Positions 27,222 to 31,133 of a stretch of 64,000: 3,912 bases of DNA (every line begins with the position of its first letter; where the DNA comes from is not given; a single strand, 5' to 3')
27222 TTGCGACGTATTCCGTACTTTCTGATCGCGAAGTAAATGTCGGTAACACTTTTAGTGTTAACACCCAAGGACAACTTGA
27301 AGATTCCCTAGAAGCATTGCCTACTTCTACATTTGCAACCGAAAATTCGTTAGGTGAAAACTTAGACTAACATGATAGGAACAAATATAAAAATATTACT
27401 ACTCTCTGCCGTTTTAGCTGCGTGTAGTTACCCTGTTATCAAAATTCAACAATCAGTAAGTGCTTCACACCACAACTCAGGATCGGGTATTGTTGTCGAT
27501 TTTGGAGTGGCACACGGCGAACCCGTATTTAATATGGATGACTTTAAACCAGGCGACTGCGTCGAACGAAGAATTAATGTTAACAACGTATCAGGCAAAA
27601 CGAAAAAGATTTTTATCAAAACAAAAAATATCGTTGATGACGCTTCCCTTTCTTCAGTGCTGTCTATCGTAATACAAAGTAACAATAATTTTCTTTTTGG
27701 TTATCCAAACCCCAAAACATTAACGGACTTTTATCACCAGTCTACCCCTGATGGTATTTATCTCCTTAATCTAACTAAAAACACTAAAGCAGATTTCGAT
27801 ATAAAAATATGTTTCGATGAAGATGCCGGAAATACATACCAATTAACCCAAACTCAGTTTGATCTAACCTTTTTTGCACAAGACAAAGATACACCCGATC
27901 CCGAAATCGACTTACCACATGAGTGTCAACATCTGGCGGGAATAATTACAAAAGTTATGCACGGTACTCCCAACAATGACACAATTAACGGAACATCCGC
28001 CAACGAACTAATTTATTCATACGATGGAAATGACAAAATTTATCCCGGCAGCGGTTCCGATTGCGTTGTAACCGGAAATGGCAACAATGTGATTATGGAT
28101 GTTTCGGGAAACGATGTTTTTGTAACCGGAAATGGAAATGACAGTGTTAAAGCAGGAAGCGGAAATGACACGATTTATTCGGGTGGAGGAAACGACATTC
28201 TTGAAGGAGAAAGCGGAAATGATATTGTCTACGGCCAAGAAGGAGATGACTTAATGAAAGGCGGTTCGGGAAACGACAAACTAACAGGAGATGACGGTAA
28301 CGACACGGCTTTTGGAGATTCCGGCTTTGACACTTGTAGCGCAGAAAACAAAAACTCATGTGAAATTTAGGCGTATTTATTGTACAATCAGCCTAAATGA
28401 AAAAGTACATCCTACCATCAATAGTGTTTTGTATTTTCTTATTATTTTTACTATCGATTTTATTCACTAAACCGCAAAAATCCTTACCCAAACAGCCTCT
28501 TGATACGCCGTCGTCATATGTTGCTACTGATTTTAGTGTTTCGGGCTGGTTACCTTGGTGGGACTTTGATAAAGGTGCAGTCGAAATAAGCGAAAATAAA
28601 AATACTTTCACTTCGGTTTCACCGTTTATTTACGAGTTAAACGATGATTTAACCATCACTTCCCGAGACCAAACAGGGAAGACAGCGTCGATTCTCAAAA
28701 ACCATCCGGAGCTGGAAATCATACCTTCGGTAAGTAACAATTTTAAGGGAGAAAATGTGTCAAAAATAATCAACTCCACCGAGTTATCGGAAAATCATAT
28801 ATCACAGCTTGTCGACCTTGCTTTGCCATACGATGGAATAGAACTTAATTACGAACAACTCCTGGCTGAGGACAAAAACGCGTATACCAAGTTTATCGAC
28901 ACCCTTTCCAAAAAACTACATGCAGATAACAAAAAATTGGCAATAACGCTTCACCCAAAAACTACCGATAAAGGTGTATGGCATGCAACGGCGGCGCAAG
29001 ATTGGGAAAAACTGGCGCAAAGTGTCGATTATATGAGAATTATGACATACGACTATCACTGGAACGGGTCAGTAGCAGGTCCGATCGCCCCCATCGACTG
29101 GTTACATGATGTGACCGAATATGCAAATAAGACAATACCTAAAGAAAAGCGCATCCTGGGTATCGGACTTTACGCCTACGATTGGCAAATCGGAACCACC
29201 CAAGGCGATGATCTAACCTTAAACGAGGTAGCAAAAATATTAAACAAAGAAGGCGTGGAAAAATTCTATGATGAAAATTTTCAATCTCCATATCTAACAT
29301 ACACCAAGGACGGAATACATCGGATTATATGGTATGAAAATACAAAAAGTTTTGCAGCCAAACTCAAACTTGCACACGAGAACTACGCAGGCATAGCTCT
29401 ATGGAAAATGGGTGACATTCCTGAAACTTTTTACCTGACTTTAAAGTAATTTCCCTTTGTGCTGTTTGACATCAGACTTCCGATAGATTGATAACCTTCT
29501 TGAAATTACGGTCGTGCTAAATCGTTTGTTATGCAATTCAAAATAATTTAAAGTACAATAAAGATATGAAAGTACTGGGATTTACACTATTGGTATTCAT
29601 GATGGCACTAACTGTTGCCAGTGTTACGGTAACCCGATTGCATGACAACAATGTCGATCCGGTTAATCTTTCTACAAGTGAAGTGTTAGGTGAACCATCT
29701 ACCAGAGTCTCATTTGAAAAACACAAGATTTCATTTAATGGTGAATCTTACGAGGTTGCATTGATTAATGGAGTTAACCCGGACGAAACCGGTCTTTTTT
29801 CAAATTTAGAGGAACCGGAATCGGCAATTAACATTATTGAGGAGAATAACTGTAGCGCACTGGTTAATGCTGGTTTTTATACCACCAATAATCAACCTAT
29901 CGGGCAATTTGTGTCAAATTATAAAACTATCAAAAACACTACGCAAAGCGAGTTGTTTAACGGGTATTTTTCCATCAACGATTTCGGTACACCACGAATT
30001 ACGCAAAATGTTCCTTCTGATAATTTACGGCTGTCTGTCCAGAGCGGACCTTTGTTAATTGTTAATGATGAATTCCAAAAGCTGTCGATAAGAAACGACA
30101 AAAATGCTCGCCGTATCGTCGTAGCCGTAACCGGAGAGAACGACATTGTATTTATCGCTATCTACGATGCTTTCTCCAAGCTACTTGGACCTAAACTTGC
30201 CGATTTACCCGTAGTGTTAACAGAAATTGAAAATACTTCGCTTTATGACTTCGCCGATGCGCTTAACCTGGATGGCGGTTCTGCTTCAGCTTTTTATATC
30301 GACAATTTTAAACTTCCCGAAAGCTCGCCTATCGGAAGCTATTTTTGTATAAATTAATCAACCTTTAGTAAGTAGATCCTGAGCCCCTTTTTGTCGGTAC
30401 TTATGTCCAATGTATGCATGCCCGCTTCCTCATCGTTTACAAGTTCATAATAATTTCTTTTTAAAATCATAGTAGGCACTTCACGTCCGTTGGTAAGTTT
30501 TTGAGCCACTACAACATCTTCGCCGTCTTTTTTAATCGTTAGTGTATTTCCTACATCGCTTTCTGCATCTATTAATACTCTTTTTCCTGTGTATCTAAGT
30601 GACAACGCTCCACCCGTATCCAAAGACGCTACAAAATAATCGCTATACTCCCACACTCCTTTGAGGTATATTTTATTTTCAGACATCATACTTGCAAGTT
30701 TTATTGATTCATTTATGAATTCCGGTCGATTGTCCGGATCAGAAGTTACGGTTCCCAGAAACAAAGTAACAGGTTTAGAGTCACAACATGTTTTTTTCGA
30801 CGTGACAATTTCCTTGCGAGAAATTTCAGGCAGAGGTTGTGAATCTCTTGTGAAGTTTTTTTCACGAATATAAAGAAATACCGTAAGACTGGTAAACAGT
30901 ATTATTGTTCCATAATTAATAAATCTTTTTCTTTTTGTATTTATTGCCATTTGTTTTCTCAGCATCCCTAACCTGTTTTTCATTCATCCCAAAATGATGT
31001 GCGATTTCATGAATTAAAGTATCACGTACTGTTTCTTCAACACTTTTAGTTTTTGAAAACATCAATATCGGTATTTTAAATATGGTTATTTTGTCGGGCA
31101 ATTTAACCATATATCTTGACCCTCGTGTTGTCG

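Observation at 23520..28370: Four-gene TasA/camelysin-SipW surface-fibre-like module in a streamlined genome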

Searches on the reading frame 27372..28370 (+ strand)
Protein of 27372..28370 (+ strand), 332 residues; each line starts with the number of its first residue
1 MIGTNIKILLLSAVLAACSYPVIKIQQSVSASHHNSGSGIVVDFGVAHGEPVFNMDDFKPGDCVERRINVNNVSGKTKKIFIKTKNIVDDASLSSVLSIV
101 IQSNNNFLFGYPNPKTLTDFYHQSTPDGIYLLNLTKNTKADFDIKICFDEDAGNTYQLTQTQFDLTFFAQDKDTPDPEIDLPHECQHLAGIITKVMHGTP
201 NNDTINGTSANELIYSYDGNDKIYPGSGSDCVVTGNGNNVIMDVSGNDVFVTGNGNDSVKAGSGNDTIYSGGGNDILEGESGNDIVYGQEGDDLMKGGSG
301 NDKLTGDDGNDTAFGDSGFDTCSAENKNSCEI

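Call 3: search_protein_families(library=pfam, proteins=[window:27372-28370:+], max_evalue=0.1)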
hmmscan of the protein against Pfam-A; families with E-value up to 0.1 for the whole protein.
window:27372-28370:+ (332 aa): 2 families
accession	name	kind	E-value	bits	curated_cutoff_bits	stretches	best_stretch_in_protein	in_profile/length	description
PF00353.25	HemolysinCabind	-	2.4e-25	88.5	23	4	252-286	2-36/36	RTX calcium-binding nonapeptide repeat (4 copies)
PF12389.13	Peptidase_M73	-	0.0024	18.2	22.5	1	42-92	43-93/196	Camelysin metallo-endopeptidase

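Call 4: search_protein_families(library=ncbifam, proteins=[window:27372-28370:+], max_evalue=0.1)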
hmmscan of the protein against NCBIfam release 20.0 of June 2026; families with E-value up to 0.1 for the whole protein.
window:27372-28370:+ (332 aa): 8 families
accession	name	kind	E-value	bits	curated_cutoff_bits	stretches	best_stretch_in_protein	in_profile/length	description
NF033943.0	RTX_toxin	subfamily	1.6e-19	69.7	1000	1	196-312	681-798/930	RTX family hemolysin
NF046115.1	Ca_rpt_SMc04171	equivalog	2.9e-17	63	625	2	197-263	272-338/574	SMc04171 family calcium-binding repeat protein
NF033203.1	entero_EhxA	exception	3.4e-15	55.3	2000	1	194-312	712-830/997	enterohemolysin EhxA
NF053766.1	ZapA_metallo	exception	1.7e-11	43.9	940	3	279-325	335-381/483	ZapA family metalloprotease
NF035945.1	Zn_serralysin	subfamily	3.8e-10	39.5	500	3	279-321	324-366/462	serralysin family metalloprotease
NF050046.1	PueAB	exception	7.7e-10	37.8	670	3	194-259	488-555/616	polyurethane esterase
NF052454.1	BtaGlycanEglC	equivalog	2.1e-05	23.6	700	3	243-285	95-138/459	endo-1,3-1,4-beta-glycanase EglC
NF012221.1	MARTX_Nterm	equivalog_domain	0.036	11.1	700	0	253-322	20-89/1910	MARTX multifunctional-autoprocessing repeats-in-toxin holotoxin RtxA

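Call 43: find_homologous_proteins(query=window:27372-28370:+, max_evalue=0.001)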
Query window:27372-28370:+ (332 aa): 1639 proteins with E <= 0.001 among 4383 candidates; the best 120 are listed.
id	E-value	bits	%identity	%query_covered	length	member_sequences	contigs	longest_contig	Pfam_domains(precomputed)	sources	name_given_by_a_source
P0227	5.6e-219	744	100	100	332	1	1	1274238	PF00353.26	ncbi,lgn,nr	ncbi:hypothetical protein IPM62_03770 [Candidatus Woesebacteria bacterium]|nr:MAG: hypothetical prot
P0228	9.9e-86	306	43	98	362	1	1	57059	PF00353.26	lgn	-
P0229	5.7e-70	255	40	98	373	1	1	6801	PF00353.26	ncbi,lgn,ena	-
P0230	5.7e-70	255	43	91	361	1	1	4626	PF00353.26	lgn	-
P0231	2.0e-69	253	41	96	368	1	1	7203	PF00353.26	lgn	-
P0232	2.3e-67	246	41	84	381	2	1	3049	PF00353.26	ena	-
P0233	9.9e-64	234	40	87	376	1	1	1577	PF00353.26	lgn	-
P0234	1.1e-63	234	41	100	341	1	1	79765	PF00353.26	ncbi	-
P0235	2.7e-62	229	42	84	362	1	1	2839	PF00353.26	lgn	-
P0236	5.4e-59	218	35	98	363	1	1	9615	PF00353.26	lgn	-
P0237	1.3e-58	217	31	98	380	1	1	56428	PF00353.26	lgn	-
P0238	5.4e-57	212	35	97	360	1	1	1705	PF00353.26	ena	-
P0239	1.7e-54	204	35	85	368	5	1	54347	PF00353.26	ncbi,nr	ncbi:hypothetical protein IH980_03685 [Patescibacteria group bacterium]|nr:hypothetical protein [Pat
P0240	1.8e-54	204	37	98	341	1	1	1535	PF00353.26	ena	-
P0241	2.8e-54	203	34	85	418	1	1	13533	PF00353.26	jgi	jgi:Ca2+-binding RTX toxin-like protein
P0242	1.3e-53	201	33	85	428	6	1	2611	PF00353.26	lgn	-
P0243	4.2e-53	199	36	96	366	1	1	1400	PF00353.26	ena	-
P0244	9.0e-53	198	34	98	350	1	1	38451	PF00353.26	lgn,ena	-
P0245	5.4e-51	192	37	98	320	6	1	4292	PF00353.26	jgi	-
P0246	5.8e-51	192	42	85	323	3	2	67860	PF00353.26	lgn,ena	-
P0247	8.2e-50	188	37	94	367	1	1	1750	PF00353.26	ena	-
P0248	1.0e-48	185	38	94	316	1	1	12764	PF00353.26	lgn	-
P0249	1.4e-47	181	38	98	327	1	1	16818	PF00353.26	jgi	-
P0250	8.4e-43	165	36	88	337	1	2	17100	PF00353.26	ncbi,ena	-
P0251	1.5e-42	164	34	98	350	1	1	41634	PF00353.26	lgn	-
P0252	2.4e-41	161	32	98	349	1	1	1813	PF00353.26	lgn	-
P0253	1.9e-39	154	42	38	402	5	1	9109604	PF00353.26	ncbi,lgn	-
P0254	1.9e-34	138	36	88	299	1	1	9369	PF00353.26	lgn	-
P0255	2.0e-34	138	36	88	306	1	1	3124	PF00353.26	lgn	-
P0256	5.0e-34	136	34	98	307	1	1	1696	PF12389.14,PF00353.26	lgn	-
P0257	2.7e-33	134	32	85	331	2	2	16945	PF00353.26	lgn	-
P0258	8.7e-33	132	38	40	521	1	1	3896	PF00353.26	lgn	-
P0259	1.2e-32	132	42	39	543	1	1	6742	PF00353.26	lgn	-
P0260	1.7e-32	131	45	34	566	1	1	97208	PF08548.18,PF00353.26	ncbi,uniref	ncbi:calcium-binding protein [Falsiroseomonas sp. HW251]|uniref:calcium-binding protein n=1 Tax=Fals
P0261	2.9e-32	131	38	41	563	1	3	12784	PF00353.26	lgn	-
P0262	3.9e-32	130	42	34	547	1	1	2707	PF00353.26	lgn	-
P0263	2.5e-31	128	34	57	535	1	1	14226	PF00353.26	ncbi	ncbi:MAG: calcium-binding protein, partial [Cyanobacteria bacterium P01_F01_bin.53]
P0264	6.5e-31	126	46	34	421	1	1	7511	PF00353.26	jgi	jgi:Ca2+-binding RTX toxin-like protein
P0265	9.5e-31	126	40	43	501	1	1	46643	PF00353.26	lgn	-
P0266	1.3e-30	125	39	44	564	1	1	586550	PF00353.26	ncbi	-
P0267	1.7e-30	125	40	38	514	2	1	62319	PF00413.31,PF00353.26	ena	-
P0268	2.4e-30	124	46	36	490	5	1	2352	PF00353.26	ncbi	-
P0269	4.4e-30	123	39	39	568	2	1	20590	PF00353.26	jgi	jgi:Ca2+-binding RTX toxin-like protein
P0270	8.7e-30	122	48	30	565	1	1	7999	PF00353.26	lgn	-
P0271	1.6e-29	122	40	35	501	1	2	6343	PF00353.26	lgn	-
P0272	2.6e-29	121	39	41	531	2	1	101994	PF06594.18,PF00353.26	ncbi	-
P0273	2.9e-29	121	39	31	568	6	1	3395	PF08548.18,PF00353.26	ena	-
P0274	1.0e-28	119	50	37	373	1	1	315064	PF00353.26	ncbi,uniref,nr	ncbi:hypothetical protein DC522_01305 [Microvirga sp. KLBC 81]|uniref:calcium-binding protein n=1 Ta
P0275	1.2e-28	119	38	36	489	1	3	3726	PF00353.26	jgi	jgi:Ca2+-binding RTX toxin-like protein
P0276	2.7e-28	118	39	44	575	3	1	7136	PF00353.26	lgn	-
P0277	3.3e-28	117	30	39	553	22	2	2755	PF00353.26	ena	-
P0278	5.5e-28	117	42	42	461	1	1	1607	PF05345.19,PF00353.26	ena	-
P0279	7.2e-28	116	37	40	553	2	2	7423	PF00353.26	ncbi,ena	-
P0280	7.6e-28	116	43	38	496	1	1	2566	PF00353.26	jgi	jgi:Ca2+-binding RTX toxin-like protein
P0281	1.5e-27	115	49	28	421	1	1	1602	PF00353.26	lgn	-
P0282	1.9e-27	115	33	38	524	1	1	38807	PF00353.26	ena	-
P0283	2.1e-27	115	38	40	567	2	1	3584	PF00353.26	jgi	jgi:Ca2+-binding RTX toxin-like protein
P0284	3.0e-27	114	42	31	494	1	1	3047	PF00353.26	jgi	jgi:Ca2+-binding RTX toxin-like protein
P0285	3.3e-27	114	38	47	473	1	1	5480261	PF22494.4,PF00353.26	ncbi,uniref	ncbi:choice-of-anchor I domain-containing protein [Leptolyngbya sp. O-77]|uniref:choice-of-anchor I 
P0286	3.4e-27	114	39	30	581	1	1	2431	PF00353.26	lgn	-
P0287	4.9e-27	113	40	40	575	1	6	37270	PF00353.26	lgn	-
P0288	7.5e-27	113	41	38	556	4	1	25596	PF03160.21,PF00353.26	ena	-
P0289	9.2e-27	113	43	39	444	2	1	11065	PF00353.26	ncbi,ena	-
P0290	1.0e-26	112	40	38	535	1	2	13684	PF08548.18,PF00353.26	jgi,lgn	jgi:Ca2+-binding RTX toxin-like protein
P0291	1.4e-26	112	49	22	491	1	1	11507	PF00353.26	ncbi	ncbi:MAG: calcium-binding protein, partial [Bacillota bacterium]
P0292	1.5e-26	112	30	72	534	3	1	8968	PF08548.18,PF00353.26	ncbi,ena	-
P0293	1.6e-26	112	44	35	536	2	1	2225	PF08548.18,PF00353.26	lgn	-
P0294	1.6e-26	112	40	36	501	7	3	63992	PF00353.26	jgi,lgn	-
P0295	2.0e-26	111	49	45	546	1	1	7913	PF00353.26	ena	-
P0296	2.8e-26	111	34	42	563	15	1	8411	PF00353.26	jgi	jgi:Ca2+-binding RTX toxin-like protein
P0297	3.2e-26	111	50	37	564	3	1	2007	PF17963.8,PF17892.8,PF00353.26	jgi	jgi:Ca2+-binding RTX toxin-like protein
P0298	5.8e-26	110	45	38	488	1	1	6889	PF00353.26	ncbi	-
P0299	1.1e-25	109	45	39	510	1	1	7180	PF00353.26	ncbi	-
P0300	1.4e-25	109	35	47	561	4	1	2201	PF00353.26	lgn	-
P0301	1.4e-25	109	42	42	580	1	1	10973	PF00353.26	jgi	jgi:Ca2+-binding RTX toxin-like protein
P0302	1.5e-25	109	37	41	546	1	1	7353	PF05787.20,PF00353.26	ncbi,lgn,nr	ncbi:MAG: calcium-binding protein [Alkalinema sp. RU_4_3]|nr:calcium-binding protein [Alkalinema sp.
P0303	1.9e-25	108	43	32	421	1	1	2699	PF06594.18,PF00353.26,PF08339.16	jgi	jgi:Ca2+-binding RTX toxin-like protein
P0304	2.2e-25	108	37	39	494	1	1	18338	PF00353.26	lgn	-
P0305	2.4e-25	108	38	39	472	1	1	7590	PF00353.26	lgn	-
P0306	2.7e-25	108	35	45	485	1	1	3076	PF00353.26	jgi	jgi:Ca2+-binding RTX toxin-like protein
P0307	2.7e-25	108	41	39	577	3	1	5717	PF00353.26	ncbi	ncbi:MAG: calcium-binding protein [Tateyamaria sp.]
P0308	2.9e-25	108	36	44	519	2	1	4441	PF00353.26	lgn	-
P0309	4.2e-25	107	45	40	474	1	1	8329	PF18676.7,PF00353.26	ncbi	-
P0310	4.9e-25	107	42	38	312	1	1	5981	PF00353.26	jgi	jgi:Ca2+-binding RTX toxin-like protein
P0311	4.9e-25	107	40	38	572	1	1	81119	PF00028.24,PF00353.26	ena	-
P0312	5.2e-25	107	44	35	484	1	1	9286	PF00353.26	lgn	-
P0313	5.3e-25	107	35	38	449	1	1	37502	PF17963.8,PF17892.8,PF00353.26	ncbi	ncbi:MAG: calcium-binding protein [Microcoleaceae cyanobacterium]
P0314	8.5e-25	106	37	40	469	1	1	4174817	PF00353.26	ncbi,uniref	ncbi:calcium-binding protein [Defluviimonas sp. SAOS-178_SWC]|uniref:calcium-binding protein n=1 Tax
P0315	9.3e-25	106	37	37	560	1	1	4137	PF00353.26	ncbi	-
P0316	1.6e-24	105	41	35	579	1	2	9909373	PF00353.26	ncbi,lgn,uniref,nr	ncbi:hypothetical protein NIES2100_46870 [Calothrix sp. NIES-2100]|uniref:calcium-binding protein n=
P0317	1.7e-24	105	36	41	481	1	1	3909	PF00353.26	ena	-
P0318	1.7e-24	105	38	35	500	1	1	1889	PF00353.26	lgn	-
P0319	1.9e-24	105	43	38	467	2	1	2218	PF08548.18,PF00353.26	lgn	-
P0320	2.0e-24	105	46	32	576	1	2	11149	PF08548.18,PF00353.26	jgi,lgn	jgi:Ca2+-binding RTX toxin-like protein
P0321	2.2e-24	105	34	41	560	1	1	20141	PF00353.26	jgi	jgi:Ca2+-binding RTX toxin-like protein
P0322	2.2e-24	105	45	38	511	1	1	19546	PF17963.8,PF17892.8,PF17803.8,PF00353.26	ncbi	ncbi:MAG: VCBS domain-containing protein, partial [Alphaproteobacteria bacterium]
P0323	2.3e-24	105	42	50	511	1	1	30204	PF10502.15,PF00353.26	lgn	-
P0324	3.0e-24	104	44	38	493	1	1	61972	PF13448.12,PF00353.26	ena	-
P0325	3.9e-24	104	39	43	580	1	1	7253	PF00353.26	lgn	-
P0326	6.4e-24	103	34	42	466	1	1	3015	PF00353.26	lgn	-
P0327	6.6e-24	103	46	21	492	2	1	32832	PF00353.26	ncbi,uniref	ncbi:calcium-binding protein [Paracoccus sp. p3-h83]|uniref:calcium-binding protein n=1 Tax=Paracocc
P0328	6.7e-24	103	33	40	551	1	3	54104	PF00353.26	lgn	-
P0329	8.3e-24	103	32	41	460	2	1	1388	PF00353.26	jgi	jgi:Ca2+-binding RTX toxin-like protein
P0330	1.1e-23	102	36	41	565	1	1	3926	PF00353.26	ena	-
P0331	1.2e-23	102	35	41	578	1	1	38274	PF00353.26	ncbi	-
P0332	1.4e-23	102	36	41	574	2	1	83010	PF17963.8,PF17892.8,PF00353.26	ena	-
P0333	1.6e-23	102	40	41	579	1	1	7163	PF00353.26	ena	-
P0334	1.7e-23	102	34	55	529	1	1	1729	PF00353.26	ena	-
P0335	2.5e-23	101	36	39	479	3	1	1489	PF00353.26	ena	-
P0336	2.5e-23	101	38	35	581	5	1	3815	PF06594.18,PF22783.2,PF00353.26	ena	-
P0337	2.9e-23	101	32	41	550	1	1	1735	PF00353.26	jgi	-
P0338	5.6e-23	100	39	36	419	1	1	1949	PF00353.26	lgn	-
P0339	6.2e-23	100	39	40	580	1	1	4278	PF00801.27,PF00353.26,PF18911.7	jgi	jgi:Ca2+-binding RTX toxin-like protein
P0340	6.2e-23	100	38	42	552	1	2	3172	PF00353.26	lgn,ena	-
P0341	6.4e-23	100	39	38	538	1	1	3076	PF06594.18,PF00353.26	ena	-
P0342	7.8e-23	100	34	40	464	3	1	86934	PF00353.26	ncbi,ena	-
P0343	8.0e-23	100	37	32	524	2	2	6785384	PF00353.26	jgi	jgi:Ca2+-binding RTX toxin-like protein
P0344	9.7e-23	99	43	38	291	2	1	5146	PF00353.26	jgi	-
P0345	1.0e-22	99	35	42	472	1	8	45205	PF00353.26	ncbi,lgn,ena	-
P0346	1.1e-22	99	42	41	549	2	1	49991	PF00353.26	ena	-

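Call 46: search_solved_structures(query=A4, max_evalue=1)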
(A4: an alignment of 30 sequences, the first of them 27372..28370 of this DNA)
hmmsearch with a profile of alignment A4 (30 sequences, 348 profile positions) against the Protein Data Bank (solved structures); distinct sequences matched with E-value up to 1: 42.
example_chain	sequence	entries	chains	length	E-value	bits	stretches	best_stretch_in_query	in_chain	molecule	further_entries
7usl_C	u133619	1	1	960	2.6e-56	194.2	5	182-290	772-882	Bifunctional hemolysin-adenylate cyclase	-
7rah_E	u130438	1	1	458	3.6e-37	131.3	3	190-317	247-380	Bifunctional adenylate cyclase toxin/hemolysin CyaA,Bifunctional adenylate cyclase toxin/h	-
6sus_A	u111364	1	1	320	1.7e-22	83.1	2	180-290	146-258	Bifunctional hemolysin/adenylate cyclase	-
2zj6_A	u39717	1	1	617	2.3e-15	59.6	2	213-283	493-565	Lipase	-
2z8x_A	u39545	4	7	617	2.3e-15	59.6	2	213-283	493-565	Lipase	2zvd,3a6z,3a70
2z8z_A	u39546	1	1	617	2.5e-15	59.5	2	213-283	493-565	Lipase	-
2zj7_A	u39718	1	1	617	3.7e-15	58.9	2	213-283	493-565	Lipase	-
9p6c_A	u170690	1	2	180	3.8e-15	58.9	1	195-290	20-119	Hemolysin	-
9p0c_A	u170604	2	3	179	8.2e-13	51.2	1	222-317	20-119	Hemolysin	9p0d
5cvw_A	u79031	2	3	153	1.8e-12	50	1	223-317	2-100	Bifunctional hemolysin/adenylate cyclase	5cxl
2qua_A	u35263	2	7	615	1.1e-10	44.3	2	205-335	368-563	Extracellular lipase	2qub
1smp_A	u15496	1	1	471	3.3e-10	42.6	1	198-315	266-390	SERRATIA METALLO PROTEINASE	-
4i35_A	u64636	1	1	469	3.3e-10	42.6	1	198-315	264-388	Serralysin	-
5d7w_A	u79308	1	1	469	3.3e-10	42.6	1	198-315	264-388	Serralysin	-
1srp_A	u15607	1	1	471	3.7e-10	42.5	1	199-315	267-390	SERRALYSIN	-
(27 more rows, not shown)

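Call 64: search_protein_families(library=pfam, proteins=[P0323], max_evalue=1)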
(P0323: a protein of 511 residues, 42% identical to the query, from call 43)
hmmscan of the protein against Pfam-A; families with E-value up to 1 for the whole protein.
P0323 (511 aa): 3 families
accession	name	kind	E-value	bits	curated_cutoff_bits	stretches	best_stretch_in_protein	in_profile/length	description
PF00353.25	HemolysinCabind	-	8.3e-21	74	23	4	428-461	3-36/36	RTX calcium-binding nonapeptide repeat (4 copies)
PF10502.14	Peptidase_S26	-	1.8e-07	31.7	22.9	1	17-87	5-77/168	Signal peptidase, peptidase S26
PF00717.28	Peptidase_S24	-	0.028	14.6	23.3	1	43-116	43-105/116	Peptidase S24-like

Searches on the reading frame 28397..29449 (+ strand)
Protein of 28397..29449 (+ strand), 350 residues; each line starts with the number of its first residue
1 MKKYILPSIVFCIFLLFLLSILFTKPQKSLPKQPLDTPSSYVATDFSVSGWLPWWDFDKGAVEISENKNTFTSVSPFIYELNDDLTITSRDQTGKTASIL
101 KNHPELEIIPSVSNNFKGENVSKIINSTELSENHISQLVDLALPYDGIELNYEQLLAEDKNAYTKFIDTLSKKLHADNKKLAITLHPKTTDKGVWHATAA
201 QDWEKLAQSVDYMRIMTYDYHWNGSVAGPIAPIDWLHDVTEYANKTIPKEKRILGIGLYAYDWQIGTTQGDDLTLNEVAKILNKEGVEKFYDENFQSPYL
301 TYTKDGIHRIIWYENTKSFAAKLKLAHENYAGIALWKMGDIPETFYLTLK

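Call 3: search_protein_families(library=pfam, proteins=[window:28397-29449:+], max_evalue=0.1)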
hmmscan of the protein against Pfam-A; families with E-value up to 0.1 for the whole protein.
window:28397-29449:+ (350 aa): 2 families
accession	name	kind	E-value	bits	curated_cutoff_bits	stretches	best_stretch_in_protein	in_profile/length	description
PF00704.34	Glyco_hydro_18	-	4.6e-30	105.8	29.6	1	84-339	37-315/317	Glycosyl hydrolases family 18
PF13200.12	DUF4015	-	0.0014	18.3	27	1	153-229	160-237/313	Putative glycosyl hydrolase domain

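Call 4: search_protein_families(library=ncbifam, proteins=[window:28397-29449:+], max_evalue=0.1)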
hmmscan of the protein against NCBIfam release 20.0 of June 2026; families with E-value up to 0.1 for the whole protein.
window:28397-29449:+ (350 aa): 0 families

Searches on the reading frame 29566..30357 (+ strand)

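Call 3: search_protein_families(library=pfam, proteins=[window:29566-30357:+], max_evalue=0.1)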
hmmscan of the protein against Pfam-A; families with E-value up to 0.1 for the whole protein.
window:29566-30357:+ (263 aa): 1 family
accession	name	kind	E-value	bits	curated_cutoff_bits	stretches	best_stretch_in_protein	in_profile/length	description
PF09992.14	NAGPA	-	6.3e-17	62.7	25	1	94-254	1-153/169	Phosphodiester glycosidase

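Call 4: search_protein_families(library=ncbifam, proteins=[window:29566-30357:+], max_evalue=0.1)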
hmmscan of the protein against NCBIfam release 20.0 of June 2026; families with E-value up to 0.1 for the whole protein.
window:29566-30357:+ (263 aa): 0 families

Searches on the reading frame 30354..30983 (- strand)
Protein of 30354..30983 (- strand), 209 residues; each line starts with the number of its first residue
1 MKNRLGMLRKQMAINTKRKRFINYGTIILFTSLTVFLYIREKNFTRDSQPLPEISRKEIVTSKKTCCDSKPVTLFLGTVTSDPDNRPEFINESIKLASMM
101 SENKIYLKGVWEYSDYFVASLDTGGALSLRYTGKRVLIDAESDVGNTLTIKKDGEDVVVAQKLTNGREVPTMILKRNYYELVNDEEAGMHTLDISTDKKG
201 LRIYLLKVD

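Call 57: search_protein_families(library=pfam, proteins=[window:30354-30983:-], max_evalue=0.0001)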
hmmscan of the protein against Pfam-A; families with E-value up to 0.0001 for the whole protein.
window:30354-30983:- (209 aa): 1 family
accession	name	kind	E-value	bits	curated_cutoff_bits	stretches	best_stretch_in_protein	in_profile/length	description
PF17991.7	Thioredoxin_10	-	6.5e-10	40.2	27.1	1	96-204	30-137/142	Thioredoxin like C-terminal domain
